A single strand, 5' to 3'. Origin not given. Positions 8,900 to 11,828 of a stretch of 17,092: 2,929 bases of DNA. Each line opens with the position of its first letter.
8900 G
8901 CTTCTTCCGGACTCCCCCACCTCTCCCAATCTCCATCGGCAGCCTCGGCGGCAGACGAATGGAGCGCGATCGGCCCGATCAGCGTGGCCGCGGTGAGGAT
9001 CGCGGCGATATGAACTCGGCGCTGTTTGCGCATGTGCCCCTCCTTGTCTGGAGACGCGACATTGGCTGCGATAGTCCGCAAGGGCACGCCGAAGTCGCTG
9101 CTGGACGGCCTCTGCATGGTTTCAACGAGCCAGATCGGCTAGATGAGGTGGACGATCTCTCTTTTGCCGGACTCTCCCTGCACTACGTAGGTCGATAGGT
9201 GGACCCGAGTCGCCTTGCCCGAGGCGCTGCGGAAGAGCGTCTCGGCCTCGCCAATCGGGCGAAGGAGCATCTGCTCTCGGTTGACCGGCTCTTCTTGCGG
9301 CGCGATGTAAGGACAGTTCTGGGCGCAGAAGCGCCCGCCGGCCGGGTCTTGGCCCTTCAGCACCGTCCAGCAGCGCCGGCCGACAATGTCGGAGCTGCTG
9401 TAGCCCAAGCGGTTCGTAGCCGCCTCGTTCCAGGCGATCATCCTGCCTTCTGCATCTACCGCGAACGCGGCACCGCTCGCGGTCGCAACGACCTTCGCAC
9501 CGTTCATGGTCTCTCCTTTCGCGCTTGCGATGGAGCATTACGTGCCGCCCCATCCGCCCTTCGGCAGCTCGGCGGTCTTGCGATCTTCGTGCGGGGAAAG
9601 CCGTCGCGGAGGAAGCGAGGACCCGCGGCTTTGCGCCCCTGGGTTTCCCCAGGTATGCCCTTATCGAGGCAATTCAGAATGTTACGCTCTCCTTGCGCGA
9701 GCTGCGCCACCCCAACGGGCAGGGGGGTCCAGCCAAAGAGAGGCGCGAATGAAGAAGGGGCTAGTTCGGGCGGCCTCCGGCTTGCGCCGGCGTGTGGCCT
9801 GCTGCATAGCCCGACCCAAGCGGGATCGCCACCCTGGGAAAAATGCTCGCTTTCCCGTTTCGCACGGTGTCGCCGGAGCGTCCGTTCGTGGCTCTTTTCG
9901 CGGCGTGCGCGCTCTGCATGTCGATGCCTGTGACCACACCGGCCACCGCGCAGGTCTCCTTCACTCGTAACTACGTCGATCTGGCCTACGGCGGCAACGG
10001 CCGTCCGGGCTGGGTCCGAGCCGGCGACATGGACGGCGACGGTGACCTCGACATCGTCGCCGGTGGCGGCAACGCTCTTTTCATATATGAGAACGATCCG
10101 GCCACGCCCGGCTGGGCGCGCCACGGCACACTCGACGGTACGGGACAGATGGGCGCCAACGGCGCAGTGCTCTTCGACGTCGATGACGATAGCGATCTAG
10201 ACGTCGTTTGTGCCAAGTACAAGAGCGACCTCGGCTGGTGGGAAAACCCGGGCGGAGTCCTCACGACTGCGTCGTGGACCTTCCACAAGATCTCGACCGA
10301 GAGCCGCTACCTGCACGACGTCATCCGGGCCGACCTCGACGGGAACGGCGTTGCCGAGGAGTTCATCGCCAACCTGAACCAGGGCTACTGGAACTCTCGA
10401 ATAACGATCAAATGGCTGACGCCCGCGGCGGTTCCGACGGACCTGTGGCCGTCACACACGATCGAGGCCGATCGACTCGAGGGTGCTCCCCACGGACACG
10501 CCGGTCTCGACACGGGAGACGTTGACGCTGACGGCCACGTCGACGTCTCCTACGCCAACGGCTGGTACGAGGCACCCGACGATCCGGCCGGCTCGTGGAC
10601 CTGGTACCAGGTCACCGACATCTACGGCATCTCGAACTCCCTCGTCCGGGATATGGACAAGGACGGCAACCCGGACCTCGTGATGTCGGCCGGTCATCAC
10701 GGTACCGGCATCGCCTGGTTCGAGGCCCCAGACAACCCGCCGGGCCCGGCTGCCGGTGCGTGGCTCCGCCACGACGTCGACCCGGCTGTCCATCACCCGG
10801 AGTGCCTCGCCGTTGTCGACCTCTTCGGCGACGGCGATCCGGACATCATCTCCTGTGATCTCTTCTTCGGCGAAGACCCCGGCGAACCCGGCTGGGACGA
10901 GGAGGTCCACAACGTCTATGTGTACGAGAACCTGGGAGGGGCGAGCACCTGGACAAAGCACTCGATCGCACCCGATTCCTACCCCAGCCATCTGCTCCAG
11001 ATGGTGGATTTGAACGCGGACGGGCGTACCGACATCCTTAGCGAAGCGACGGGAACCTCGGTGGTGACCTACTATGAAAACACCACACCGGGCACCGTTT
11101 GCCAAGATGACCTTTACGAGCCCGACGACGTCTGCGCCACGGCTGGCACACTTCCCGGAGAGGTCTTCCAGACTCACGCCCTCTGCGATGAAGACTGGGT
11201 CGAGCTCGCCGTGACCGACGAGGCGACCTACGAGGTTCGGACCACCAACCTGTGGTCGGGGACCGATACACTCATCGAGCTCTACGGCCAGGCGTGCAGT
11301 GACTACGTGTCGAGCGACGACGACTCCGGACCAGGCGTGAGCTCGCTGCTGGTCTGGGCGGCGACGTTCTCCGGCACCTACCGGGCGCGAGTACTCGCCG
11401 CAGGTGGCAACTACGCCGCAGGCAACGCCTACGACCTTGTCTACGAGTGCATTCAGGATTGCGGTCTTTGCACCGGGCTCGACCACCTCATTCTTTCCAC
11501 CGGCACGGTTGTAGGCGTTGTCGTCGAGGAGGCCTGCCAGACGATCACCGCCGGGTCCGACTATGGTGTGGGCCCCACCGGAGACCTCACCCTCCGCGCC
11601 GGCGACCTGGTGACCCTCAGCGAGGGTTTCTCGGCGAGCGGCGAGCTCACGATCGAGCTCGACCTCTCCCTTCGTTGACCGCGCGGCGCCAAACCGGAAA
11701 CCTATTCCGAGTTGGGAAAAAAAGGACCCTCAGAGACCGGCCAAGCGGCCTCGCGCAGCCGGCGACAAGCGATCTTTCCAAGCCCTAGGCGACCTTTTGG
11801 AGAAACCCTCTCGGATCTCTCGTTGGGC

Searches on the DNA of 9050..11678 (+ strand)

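Call 97: search_rna_families(source=window, start=9050, end=9850, threshold=evalue, max_evalue=0.01, show_alignments=2)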
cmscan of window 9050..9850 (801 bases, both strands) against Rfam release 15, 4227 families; matches with E-value up to 0.01: 1.
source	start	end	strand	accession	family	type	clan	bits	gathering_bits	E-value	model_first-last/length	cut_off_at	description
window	9559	9668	-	RF03167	c-di-GMP-I-GGC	Cis-reg; riboswitch;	CL00126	65.2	59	4.8e-15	1-80/80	no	c-di-GMP-I-GGC riboswitch aptamer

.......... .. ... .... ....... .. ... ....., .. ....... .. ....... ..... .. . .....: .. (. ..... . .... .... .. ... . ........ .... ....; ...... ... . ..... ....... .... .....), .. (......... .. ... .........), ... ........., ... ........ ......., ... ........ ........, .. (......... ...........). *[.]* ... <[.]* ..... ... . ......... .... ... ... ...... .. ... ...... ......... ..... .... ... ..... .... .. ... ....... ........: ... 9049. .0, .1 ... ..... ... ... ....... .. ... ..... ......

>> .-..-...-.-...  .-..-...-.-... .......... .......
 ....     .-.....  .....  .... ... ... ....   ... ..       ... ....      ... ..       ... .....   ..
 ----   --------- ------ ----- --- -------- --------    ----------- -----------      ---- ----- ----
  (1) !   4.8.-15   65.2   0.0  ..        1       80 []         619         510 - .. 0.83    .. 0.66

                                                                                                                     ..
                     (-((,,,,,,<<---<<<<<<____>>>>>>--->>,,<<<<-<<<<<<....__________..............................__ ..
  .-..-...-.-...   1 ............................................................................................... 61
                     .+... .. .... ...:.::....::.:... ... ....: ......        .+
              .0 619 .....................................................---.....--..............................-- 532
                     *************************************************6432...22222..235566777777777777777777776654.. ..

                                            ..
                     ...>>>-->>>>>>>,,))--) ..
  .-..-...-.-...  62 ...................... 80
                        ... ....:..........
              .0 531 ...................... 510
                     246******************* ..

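Call 99: search_rna_families(sources=[L083, L084, L085, L092, L093, L101, L110, L112, L114, L115, L116, L117, L120, L124, L129, L130, L133, L134, L135, L136], threshold=gathering)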
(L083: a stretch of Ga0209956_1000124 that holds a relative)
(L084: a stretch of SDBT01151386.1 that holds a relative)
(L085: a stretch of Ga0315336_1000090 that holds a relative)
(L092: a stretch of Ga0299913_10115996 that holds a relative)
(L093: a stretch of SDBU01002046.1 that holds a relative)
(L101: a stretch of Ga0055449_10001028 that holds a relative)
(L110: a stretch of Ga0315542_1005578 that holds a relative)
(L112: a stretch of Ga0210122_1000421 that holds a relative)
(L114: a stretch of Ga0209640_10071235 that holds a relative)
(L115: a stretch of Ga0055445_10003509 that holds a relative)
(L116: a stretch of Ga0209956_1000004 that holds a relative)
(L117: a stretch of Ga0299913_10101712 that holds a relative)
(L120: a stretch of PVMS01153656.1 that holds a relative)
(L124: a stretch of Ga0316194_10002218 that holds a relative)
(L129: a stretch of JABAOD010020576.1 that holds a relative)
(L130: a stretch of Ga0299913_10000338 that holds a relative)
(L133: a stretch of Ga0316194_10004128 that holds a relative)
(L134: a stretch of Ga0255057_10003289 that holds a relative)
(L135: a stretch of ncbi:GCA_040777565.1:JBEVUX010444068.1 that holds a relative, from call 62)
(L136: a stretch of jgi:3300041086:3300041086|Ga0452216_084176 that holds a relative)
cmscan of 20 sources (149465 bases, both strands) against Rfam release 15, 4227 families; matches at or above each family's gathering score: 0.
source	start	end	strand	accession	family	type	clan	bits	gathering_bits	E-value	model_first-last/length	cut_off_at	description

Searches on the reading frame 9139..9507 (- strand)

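Call 103: search_protein_families(library=pfam, proteins=[window:9139-9507:-], max_evalue=0.1)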
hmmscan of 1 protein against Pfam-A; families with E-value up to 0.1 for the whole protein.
window:9139-9507:- (122 aa): 6 families
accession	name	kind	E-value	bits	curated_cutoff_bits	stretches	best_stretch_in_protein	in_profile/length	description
PF13426.13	PAS_9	-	2e-08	34.9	27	1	15-116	4-91/103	PAS domain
PF00989.32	PAS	-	2.1e-05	24.9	22.6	1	6-56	6-56/113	PAS fold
PF08448.16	PAS_4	-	3.6e-05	24.4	23.1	1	13-62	7-54/110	PAS fold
PF13188.13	PAS_8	-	0.0029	17.9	21.8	1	9-50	8-47/65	PAS domain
PF08447.18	PAS_3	-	0.029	15.1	25.6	0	24-55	2-35/89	PAS fold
PF24820.1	Diguanyl_cycl_sensor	-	0.061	13.7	28.1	0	10-106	5-93/109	Diguanylate cyclase-like sensor domain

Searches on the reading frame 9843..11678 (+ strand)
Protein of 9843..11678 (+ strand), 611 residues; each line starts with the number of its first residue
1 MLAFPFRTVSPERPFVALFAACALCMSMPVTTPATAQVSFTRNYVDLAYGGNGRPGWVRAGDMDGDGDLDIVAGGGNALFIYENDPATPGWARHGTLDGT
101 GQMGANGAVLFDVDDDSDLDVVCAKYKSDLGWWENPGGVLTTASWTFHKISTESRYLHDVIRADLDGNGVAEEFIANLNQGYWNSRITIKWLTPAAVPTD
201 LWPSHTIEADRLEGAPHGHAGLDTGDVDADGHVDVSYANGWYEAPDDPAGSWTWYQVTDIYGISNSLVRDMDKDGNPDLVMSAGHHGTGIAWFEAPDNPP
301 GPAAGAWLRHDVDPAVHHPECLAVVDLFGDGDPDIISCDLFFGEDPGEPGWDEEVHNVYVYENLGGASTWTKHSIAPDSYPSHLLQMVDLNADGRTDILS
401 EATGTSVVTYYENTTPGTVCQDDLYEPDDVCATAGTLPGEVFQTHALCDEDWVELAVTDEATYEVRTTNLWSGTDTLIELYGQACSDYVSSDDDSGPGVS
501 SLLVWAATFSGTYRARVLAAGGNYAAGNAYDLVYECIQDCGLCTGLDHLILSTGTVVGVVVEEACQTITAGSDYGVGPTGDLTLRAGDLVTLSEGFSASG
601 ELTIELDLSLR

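Call 6: search_protein_families(library=pfam, proteins=[window:9843-11678:+], max_evalue=0.01)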
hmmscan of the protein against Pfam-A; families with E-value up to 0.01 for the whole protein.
window:9843-11678:+ (611 aa): 2 families
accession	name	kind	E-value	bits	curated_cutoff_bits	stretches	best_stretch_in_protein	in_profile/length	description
PF13517.12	FG-GAP_3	-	4e-20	72.6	26.9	5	326-399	1-60/61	FG-GAP-like repeat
PF01839.29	FG-GAP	-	8.5e-06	26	22.1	0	58-74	5-21/37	FG-GAP repeat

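Call 7: search_protein_families(library=ncbifam, proteins=[window:9843-11678:+], max_evalue=0.01)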
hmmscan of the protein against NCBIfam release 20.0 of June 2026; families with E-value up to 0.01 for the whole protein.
window:9843-11678:+ (611 aa): 0 families

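Call 61: find_homologous_proteins(query=window:9843-11678:+, max_evalue=1e-15)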
Query window:9843-11678:+ (611 aa): 365 proteins with E <= 1e-15 among 8000 candidates; the best 120 are listed.
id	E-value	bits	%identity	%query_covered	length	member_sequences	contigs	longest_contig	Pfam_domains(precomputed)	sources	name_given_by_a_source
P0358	0.0e+0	1433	100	100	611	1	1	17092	PF01839.30,PF13517.13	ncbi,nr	ncbi:MAG: VCBS repeat-containing protein [bacterium]|nr:VCBS repeat-containing protein [bacterium]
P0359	0.0e+0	1104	76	100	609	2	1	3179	PF13517.13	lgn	-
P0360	4.9e-251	853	63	99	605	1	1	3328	PF01839.30,PF13517.13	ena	-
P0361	9.0e-245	832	64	95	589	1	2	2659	PF13517.13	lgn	-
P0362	7.4e-240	816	61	97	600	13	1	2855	PF13517.13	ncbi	-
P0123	1.3e-238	812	60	98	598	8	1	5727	PF13517.13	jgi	jgi:hypothetical protein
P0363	9.2e-226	769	58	97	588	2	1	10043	PF01839.30,PF13517.13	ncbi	-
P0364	1.8e-217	742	64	63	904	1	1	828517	PF01839.30,PF13517.13,PF13287.13,PF13290.14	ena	-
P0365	8.9e-217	740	62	64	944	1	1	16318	PF01839.30,PF13517.13,PF13287.13,PF13290.14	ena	-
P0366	5.9e-209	714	64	63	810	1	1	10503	PF01839.30,PF13517.13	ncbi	-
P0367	2.1e-207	709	64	62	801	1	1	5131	PF01839.30,PF13517.13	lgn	-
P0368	1.8e-206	706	66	61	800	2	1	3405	PF01839.30,PF13517.13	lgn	-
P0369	1.3e-205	703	62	64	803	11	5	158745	PF13517.13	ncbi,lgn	ncbi:MAG: VCBS repeat-containing protein [Thermoanaerobaculia bacterium]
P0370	1.9e-204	699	61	65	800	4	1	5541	PF13517.13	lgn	-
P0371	2.7e-204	698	63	64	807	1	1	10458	PF01839.30,PF13517.13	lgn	-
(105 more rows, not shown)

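Call 62: find_encoding_contigs(protein=P0363, flank=10000, max_places=2)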
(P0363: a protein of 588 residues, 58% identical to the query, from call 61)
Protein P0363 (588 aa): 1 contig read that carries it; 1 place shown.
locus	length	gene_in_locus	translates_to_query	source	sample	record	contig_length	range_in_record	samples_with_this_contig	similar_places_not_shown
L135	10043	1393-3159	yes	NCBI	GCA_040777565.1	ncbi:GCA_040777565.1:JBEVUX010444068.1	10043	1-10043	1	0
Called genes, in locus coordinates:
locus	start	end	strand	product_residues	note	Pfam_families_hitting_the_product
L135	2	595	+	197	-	?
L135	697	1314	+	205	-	PF01126:Heme_oxygenase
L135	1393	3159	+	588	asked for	PF01839:FG-GAP (faint), PF13517:FG-GAP_3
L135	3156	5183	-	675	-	PF00999:Na_H_Exchanger, PF02254:TrkA_N, PF02080:TrkA_C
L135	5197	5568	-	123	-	PF06262:Zincin_1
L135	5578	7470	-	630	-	PF10110:GPDPase_memb, PF03009:GDPD, PF13653:GDPD_2 (weak)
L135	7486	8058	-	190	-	PF00578:AhpC-TSA, PF08534:Redoxin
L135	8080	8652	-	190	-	PF01435:Peptidase_M48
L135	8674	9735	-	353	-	PF01073:3Beta_HSD, PF01370:Epimerase, PF05368:NmrA (weak), PF07993:NAD_binding_4, PF16363:GDP_Man_Dehyd, PF13460:NAD_binding_10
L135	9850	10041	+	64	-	?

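Call 64: find_encoding_contigs(protein=P0359, flank=10000, max_places=2)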
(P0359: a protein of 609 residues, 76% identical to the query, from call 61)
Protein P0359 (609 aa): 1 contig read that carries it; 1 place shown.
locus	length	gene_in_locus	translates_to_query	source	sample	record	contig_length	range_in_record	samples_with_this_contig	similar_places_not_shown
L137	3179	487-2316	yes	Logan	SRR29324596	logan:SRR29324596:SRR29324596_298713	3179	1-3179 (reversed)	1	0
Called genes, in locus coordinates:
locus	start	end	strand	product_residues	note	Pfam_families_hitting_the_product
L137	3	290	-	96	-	?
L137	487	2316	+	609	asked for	PF13517:FG-GAP_3 (weak)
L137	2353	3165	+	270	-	PF00561:Abhydrolase_1, PF12146:Hydrolase_4, PF12697:Abhydrolase_6, PF03096:Ndr (weak)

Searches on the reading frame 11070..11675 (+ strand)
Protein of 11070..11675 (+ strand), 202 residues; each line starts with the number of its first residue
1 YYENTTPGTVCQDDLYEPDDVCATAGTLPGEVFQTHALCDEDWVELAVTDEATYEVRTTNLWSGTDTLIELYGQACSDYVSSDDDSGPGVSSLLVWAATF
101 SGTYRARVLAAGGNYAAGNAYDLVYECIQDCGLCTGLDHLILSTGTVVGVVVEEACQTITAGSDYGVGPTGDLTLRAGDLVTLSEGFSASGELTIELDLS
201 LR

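Call 74: search_protein_families(library=pfam, alignment_id=A6, max_evalue=1)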
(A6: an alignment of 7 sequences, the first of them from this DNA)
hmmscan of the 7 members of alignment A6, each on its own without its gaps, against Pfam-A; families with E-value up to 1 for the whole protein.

A. member 1, seq(202 aa): 3 families
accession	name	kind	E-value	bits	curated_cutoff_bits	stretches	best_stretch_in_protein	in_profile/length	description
PF04151.21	PPC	-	0.083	14.2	25.9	1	40-108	1-68/70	Bacterial pre-peptidase C-terminal domain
PF12772.12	GHBP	-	0.088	12.6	24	1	32-87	16-70/304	Growth hormone receptor binding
PF07293.16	DUF1450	-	0.14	12.4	30.1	1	123-159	32-68/75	Protein of unknown function (DUF1450)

B. families by the number of members that match (of 7 scanned): 5 families
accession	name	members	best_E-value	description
PF04151.21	PPC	6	0.0003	Bacterial pre-peptidase C-terminal domain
PF07293.16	DUF1450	2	0.11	Protein of unknown function (DUF1450)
PF18886.6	DUF5649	1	0.065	Repeats of unknown function (DUF5649)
PF20841.2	NtrZ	1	0.071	NtrZ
PF12772.12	GHBP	1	0.088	Growth hormone receptor binding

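Call 77: predict_structure(alignment_id=A6)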
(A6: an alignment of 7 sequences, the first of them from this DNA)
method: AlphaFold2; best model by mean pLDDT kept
length: 202 residues; sequences in the alignment: 7
mean_pLDDT: 76.2   pTM: 0.56
mean pLDDT of the five models: 76.2, 75.3, 74.6, 58.7, 57.4
residues with pLDDT >= 90: 52; 70-90: 86; 50-70: 36; < 50: 28
segments of 3 or more residues with pLDDT < 50: 1-10, 12-27
pLDDT, mean of each block of 10 residues (from residue 1): 36 43 47 64 79 84 78 81 67 86 82 62 78 75 97 93 97 93 96 88 64
secondary structure, 60 per line:
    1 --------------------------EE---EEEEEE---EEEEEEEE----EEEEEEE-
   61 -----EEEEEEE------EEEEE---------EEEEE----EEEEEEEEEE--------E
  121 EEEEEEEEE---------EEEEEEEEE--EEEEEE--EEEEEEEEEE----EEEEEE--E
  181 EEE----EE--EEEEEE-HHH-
elements in order: E32-37 E41-48 E53-59 E66-72 E79-83 E93-97 E102-111 E120-129 E139-147 E150-155 E158-167 E172-177 E180-183 E192-197

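Call 80: fold_search(model_id=the predicted structure, library=pdb)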
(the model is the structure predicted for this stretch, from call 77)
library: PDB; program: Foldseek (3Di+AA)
matches with E <= 10: 1686; with E <= 0.001: 9
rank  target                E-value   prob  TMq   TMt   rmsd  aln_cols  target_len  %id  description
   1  1nqj_B                1.3e-04  1.00  0.41  0.69   2.6       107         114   13  CRYSTAL STRUCTURE OF CLOSTRIDIUM HISTOLYTICUM COLG COLLAGENASE COLLAGEN-BINDING DOMAIN 3B AT 1.0 ANGSTROM RESOLUTION I (released 2003-04-15)
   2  5sv5                  2.5e-04  1.00  0.41  0.74   2.9       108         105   16  1.0 Angstrom Crystal Structure of pre-Peptidase C-terminal Domain of Collagenase from Bacillus anthracis. (released 2016-08-17)
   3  1nqj_A                3.9e-04  1.00  0.40  0.79   2.6       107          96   13  CRYSTAL STRUCTURE OF CLOSTRIDIUM HISTOLYTICUM COLG COLLAGENASE COLLAGEN-BINDING DOMAIN 3B AT 1.0 ANGSTROM RESOLUTION I (released 2003-04-15)
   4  1nqd_B                6.4e-04  1.00  0.42  0.70   3.5       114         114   14  CRYSTAL STRUCTURE OF CLOSTRIDIUM HISTOLYTICUM COLG COLLAGENASE COLLAGEN-BINDING DOMAIN 3B AT 1.65 ANGSTROM RESOLUTION  (released 2003-04-15)
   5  1nqd_A                7.2e-04  1.00  0.41  0.71   3.7       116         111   15  CRYSTAL STRUCTURE OF CLOSTRIDIUM HISTOLYTICUM COLG COLLAGENASE COLLAGEN-BINDING DOMAIN 3B AT 1.65 ANGSTROM RESOLUTION  (released 2003-04-15)
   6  5iku                  7.2e-04  1.00  0.39  0.34   8.2       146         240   12  Crystal structure of the Hathewaya histolytica ColG tandem collagen-binding domain s3as3b in the presence of calcium at  (released 2017-03-15)
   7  3afg_B                7.6e-04  1.00  0.40  0.17   2.1        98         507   12  Crystal structure of ProN-Tk-SP from Thermococcus kodakaraensis (released 2010-08-04)
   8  2o8o_A                8.9e-04  1.00  0.41  0.71   3.6       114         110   15  Crystal structure of Clostridium histolyticum colg collagenase collagen-binding domain 3B at 1.35 Angstrom resolution  (released 2007-12-11)
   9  5azx_A                1.0e-03  1.00  0.35  0.62   4.0       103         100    7  Crystal structure of p24delta1 GOLD domain (native 1) (released 2016-09-14)
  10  4tlg_A                1.4e-03  1.00  0.31  0.18   5.9       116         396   15  Crystal structure of SEC14-like protein 4 (SEC14L4) (released 2014-07-02)
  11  6v4b_A                1.5e-03  1.00  0.39  0.48   5.3       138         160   13  DeCLIC N-terminal Domain 34-202 (released 2020-06-03)
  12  5azw_B                1.5e-03  1.00  0.33  0.62   3.8        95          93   16  Crystal structure of p24beta1 GOLD domain (released 2016-09-14)
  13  3afg_A                1.8e-03  1.00  0.40  0.17   2.2        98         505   12  Crystal structure of ProN-Tk-SP from Thermococcus kodakaraensis (released 2010-08-04)
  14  7rrm_A                2.2e-03  1.00  0.34  0.60   3.8        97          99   13  Structure of the human TMED1 (p24gamma1) Golgi dynamics Domain (released 2021-10-20)
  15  4d0q                  2.2e-03  0.99  0.27  0.32   6.3       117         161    8  Hyaluronan Binding Module of the Streptococcal Pneumoniae Hyaluronate Lyase (released 2014-08-06)
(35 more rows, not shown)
